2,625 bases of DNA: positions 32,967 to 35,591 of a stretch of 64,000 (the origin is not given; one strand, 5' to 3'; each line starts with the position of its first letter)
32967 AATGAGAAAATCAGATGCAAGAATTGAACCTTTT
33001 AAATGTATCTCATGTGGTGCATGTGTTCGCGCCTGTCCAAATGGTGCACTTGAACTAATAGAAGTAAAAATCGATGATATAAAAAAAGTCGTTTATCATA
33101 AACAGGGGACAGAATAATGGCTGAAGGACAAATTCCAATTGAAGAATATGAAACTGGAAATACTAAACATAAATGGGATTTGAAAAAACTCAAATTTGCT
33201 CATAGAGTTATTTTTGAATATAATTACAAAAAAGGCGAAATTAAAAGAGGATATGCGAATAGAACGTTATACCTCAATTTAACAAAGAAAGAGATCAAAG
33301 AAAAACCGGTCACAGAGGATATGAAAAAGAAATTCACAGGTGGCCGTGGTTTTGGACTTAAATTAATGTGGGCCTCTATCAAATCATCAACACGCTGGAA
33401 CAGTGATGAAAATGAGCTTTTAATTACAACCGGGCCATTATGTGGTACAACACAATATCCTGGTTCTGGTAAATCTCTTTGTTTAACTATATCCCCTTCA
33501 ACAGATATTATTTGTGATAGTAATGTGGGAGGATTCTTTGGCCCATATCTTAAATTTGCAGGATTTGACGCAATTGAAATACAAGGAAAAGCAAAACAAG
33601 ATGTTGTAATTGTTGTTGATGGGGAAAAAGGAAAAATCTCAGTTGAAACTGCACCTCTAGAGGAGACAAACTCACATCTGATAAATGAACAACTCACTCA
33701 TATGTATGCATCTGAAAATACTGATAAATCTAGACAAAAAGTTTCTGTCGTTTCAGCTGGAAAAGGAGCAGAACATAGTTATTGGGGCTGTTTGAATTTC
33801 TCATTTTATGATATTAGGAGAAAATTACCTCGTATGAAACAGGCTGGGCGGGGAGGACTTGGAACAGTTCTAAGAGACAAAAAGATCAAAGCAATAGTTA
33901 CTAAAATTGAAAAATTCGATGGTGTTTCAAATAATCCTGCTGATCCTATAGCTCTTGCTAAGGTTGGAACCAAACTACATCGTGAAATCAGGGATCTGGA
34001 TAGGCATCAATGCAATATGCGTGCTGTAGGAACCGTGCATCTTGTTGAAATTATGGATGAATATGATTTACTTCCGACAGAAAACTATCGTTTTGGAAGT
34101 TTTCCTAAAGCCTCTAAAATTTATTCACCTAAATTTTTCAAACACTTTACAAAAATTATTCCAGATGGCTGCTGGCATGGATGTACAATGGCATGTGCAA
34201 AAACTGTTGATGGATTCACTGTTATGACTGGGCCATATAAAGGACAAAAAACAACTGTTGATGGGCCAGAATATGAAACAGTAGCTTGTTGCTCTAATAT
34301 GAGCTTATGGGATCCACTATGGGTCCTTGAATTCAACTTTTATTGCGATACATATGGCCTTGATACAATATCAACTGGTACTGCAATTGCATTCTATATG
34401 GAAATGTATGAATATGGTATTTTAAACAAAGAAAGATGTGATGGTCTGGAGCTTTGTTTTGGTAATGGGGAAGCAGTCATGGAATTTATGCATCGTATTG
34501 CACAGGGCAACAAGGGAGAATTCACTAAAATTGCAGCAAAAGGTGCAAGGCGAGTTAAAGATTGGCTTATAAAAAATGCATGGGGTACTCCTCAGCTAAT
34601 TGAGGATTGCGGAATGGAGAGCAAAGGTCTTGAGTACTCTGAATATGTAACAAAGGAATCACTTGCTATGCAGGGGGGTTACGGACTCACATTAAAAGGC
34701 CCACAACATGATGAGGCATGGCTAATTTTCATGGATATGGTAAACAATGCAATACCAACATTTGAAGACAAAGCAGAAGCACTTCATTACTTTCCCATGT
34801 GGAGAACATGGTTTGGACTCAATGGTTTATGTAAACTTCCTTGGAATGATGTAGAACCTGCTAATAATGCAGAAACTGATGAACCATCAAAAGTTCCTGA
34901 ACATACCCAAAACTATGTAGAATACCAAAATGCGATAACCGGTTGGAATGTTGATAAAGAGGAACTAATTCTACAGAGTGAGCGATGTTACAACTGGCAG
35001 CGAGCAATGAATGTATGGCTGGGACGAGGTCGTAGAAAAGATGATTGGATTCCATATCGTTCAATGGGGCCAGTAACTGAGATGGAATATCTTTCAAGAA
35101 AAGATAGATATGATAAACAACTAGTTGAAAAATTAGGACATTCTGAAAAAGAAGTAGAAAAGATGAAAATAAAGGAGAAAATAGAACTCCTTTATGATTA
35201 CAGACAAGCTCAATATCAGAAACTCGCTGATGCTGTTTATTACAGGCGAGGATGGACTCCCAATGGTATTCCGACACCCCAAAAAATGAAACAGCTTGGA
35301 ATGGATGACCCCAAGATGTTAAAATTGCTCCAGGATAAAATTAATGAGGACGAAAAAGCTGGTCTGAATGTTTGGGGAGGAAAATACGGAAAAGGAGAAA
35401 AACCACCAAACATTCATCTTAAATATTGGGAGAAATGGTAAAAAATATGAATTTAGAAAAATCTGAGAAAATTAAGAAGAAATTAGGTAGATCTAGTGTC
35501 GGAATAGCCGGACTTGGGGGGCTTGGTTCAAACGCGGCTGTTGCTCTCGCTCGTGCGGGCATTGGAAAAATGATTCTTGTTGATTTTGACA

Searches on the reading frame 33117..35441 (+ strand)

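Call 29: search_protein_families(library=pfam, proteins=[window:33117-35441:+], max_evalue=0.001)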
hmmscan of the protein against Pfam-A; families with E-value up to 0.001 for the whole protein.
window:33117-35441:+ (774 aa): 2 families
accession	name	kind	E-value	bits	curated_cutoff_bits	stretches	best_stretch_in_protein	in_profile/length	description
PF01314.23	AFOR_C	-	7e-89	299.1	27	1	283-729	2-385/385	Aldehyde ferredoxin oxidoreductase, domains 2 & 3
PF02730.20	AFOR_N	-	1.3e-48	165.9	29.8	1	49-263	2-197/199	Aldehyde ferredoxin oxidoreductase, N-terminal domain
